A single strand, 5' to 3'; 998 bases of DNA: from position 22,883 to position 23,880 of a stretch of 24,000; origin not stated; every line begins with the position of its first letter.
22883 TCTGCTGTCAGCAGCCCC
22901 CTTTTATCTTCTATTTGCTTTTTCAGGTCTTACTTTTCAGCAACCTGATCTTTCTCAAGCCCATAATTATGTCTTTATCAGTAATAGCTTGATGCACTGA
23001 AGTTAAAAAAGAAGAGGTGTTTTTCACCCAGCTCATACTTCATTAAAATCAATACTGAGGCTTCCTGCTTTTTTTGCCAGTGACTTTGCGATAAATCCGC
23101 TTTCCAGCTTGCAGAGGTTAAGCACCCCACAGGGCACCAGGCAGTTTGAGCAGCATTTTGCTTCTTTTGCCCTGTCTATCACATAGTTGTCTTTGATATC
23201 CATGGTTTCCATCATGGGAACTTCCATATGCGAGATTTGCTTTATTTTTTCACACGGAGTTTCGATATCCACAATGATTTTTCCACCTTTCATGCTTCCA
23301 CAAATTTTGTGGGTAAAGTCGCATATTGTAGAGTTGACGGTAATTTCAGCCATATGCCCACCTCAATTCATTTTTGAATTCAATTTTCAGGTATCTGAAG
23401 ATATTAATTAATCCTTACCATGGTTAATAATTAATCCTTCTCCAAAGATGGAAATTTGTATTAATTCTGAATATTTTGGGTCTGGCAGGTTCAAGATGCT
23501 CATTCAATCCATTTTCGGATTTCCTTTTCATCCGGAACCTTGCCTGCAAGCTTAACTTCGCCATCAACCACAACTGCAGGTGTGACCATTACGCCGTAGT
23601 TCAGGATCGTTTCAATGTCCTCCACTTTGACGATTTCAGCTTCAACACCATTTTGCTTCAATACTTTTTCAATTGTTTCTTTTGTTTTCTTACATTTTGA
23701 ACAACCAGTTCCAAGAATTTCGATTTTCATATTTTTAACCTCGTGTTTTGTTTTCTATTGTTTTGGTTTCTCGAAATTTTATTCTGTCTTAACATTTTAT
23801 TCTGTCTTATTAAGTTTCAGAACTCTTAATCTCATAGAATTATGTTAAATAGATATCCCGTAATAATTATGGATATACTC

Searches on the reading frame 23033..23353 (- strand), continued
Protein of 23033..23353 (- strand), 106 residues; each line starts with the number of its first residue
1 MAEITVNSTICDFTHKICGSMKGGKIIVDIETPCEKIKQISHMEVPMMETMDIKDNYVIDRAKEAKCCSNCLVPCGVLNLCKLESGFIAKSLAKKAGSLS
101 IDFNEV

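Call 73: find_encoding_contigs(protein=P0001, flank=10000, max_places=3)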
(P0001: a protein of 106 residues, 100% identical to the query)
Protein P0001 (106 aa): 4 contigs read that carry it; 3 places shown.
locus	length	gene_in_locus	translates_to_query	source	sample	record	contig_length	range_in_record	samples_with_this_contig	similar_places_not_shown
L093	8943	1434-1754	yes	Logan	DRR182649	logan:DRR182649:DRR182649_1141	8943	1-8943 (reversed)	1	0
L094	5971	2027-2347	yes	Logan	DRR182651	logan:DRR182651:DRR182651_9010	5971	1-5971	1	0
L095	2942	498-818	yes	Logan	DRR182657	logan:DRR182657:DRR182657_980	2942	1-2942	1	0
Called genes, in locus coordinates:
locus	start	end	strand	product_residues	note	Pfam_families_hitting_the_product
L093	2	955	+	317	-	?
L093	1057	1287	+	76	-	PF13192:Thioredoxin_3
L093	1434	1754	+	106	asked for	PF22263:DUF6951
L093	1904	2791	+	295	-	PF00582:Usp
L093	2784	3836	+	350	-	PF01758:SBF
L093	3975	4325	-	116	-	PF02627:CMD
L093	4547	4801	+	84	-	PF22263:DUF6951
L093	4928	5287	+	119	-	PF01022:HTH_5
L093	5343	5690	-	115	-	PF02627:CMD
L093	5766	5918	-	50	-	-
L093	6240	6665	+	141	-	-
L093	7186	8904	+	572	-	PF04851:ResIII, PF00270:DEAD, PF00271:Helicase_C, PF25399:DeaD_dimer (weak), PF03880:DbpA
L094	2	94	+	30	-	?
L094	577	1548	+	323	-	PF03773:ArsP_1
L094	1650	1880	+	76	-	PF13192:Thioredoxin_3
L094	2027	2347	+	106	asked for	PF22263:DUF6951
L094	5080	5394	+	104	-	PF22263:DUF6951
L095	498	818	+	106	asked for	PF22263:DUF6951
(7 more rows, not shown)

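Call 77: find_encoding_contigs(protein=P0056, flank=5000, max_places=2)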
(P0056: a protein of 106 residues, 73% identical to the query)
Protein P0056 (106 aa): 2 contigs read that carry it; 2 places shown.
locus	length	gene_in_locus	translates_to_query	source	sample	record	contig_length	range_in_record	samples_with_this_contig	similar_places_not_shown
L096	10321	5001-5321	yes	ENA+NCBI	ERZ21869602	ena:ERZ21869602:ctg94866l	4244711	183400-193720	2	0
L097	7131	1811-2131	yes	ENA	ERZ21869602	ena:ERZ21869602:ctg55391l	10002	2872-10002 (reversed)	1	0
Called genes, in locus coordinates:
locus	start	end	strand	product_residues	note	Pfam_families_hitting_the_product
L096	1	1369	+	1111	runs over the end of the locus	PF05729:NACHT, PF03781:FGE-sulfatase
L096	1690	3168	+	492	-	PF00078:RVT_1, PF08388:GIIM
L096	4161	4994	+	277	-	PF13401:AAA_22 (weak)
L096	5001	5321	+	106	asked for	PF22263:DUF6951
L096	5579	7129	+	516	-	PF22842:Pel9A-like_beta_helix, PF13229:Beta_helix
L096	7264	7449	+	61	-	-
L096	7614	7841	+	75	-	PF19891:DUF6364 (weak)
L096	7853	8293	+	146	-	PF01850:PIN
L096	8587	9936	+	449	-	PF00069:Pkinase, PF07714:PK_Tyr_Ser-Thr, PF07603:Lcl_C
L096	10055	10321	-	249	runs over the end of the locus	PF00149:Metallophos, PF12850:Metallophos_2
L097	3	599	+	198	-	?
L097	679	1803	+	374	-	-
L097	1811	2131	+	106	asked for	PF22263:DUF6951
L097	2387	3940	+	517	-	PF07602:DUF1565 (faint), PF22842:Pel9A-like_beta_helix, PF13229:Beta_helix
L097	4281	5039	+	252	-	PF01047:MarR (weak), PF09339:HTH_IclR (weak), PF25212:HVO_A0114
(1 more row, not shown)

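Call 78: find_encoding_contigs(protein=P0126, flank=5000, max_places=2)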
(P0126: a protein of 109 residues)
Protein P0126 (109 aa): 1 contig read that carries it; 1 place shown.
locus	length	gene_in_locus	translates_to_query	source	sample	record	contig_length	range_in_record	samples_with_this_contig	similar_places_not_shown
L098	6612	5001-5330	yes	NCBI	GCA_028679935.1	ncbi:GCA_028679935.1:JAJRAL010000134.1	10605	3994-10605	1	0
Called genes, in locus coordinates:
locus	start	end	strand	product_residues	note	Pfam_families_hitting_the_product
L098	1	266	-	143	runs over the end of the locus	PF00075:RNase_H, PF13456:RVT_3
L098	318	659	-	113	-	PF02261:Asp_decarbox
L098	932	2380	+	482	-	PF17957:Big_7, PF01497:Peripla_BP_2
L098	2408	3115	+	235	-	PF04055:Radical_SAM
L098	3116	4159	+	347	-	PF01032:FecCD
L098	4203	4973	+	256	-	PF00005:ABC_tran, PF02463:SMC_N (weak), PF13304:AAA_21 (weak)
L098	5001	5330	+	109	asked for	PF22263:DUF6951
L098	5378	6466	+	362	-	PF00850:Hist_deacetyl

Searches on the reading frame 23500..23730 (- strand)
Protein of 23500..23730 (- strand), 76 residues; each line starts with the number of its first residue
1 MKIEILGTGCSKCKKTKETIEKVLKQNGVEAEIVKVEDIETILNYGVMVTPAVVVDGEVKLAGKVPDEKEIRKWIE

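Call 5: search_protein_families(library=pfam, proteins=[window:23500-23730:-], max_evalue=0.1)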
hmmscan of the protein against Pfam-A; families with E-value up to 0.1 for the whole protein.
window:23500-23730:- (76 aa): 12 families
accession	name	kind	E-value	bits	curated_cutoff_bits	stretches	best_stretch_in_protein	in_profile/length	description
PF13192.12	Thioredoxin_3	-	2.6e-29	101.5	24.8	1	1-76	1-76/76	Thioredoxin domain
PF06953.17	ArsD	-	0.00033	21.4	27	1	32-76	54-99/123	Arsenical resistance operon protein ArsD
PF00462.30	Glutaredoxin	-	0.00095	19.8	22.9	1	8-59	7-59/60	Glutaredoxin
PF15915.11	BAT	-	0.0025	18.1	25.8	1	29-75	80-126/156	GAF and HTH_10 associated domain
PF05768.20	Glrx-like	-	0.0056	17.4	26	1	9-76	9-77/77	Glutaredoxin-like domain (DUF836)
PF13098.12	Thioredoxin_2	-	0.014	16.2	27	1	8-74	15-103/104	Thioredoxin-like domain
PF07056.16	DUF1335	-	0.017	15.7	25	1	6-46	38-78/131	Protein of unknown function (DUF1335)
PF17854.6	FtsK_alpha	-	0.026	15.1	22.9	1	12-55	21-64/101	FtsK alpha domain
PF04972.22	BON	-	0.031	15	27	0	53-73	27-47/69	BON domain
PF07755.17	DUF1611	-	0.032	14.1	25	1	2-56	14-69/201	Domain of unknown function (DUF1611_C) P-loop domain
PF06764.17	DUF1223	-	0.071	13.6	30.7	0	44-75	66-95/202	Protein of unknown function (DUF1223)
PF13462.12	Thioredoxin_4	-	0.082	13.5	23.2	0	40-76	130-164/165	Thioredoxin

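Call 6: search_protein_families(library=ncbifam, proteins=[window:23500-23730:-], max_evalue=0.1)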
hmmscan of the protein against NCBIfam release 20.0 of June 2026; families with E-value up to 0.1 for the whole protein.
window:23500-23730:- (76 aa): 14 families
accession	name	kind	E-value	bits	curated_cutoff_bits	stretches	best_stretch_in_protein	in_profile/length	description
TIGR00412.2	redox_disulf_2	subfamily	1.6e-31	108.5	62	1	2-75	1-74/75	MTH895/ArsE family thioredoxin-like protein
TIGR00411.1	redox_disulf_1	equivalog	3.2e-10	39.9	92.75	1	9-75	10-78/82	MJ0307 family thioredoxin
NF049942.1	DF_fam_seleno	subfamily_domain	4.6e-05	23.3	70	1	8-57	7-58/96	DF family (seleno)protein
NF040730.1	CxCC_doxin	equivalog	7.1e-05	22.5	65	1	2-62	4-66/83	thioredoxin-like (seleno)protein SaoT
TIGR02187.2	PDO_seleno_TRX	equivalog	0.00047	19.6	185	1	9-72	139-204/209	protein disulfide oxidoreductase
NF033727.2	chaperon_ArsD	equivalog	0.001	19.6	90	1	32-74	53-96/97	arsenite efflux transporter metallochaperone ArsD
TIGR03143.1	AhpF_homolog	hypoth_equivalog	0.0037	15.9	687.65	1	7-63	485-543/555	putative alkyl hydroperoxide reductase F subunit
TIGR02194.1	GlrX_NrdH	subfamily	0.0042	17.2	85.75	1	10-68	9-67/72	glutaredoxin-like protein NrdH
NF052386.1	reactivase_KamB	equivalog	0.0075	15.3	210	1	19-70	63-111/326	lysine 5,6-aminomutase reactivase subunit KamB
NF002160.0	PRK00984.2-5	equivalog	0.011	14.9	428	1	2-68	296-361/395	tRNA pseudouridine(13) synthase TruD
TIGR01068.1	thioredoxin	equivalog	0.048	13.8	96.8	1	9-55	25-74/101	thioredoxin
NF007657.0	PRK10329.1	equivalog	0.054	13.6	131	1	8-67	9-67/81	glutaredoxin-like protein NrdH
TIGR02196.1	GlrX_YruB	hypoth_equivalog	0.056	13.9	88.55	0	8-61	8-61/74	glutaredoxin-like protein, YruB-family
NF045708.1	seleno_TsoC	equivalog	0.08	12.9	45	0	12-75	14-81/87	NEPxGxxU motif selenoprotein TsoC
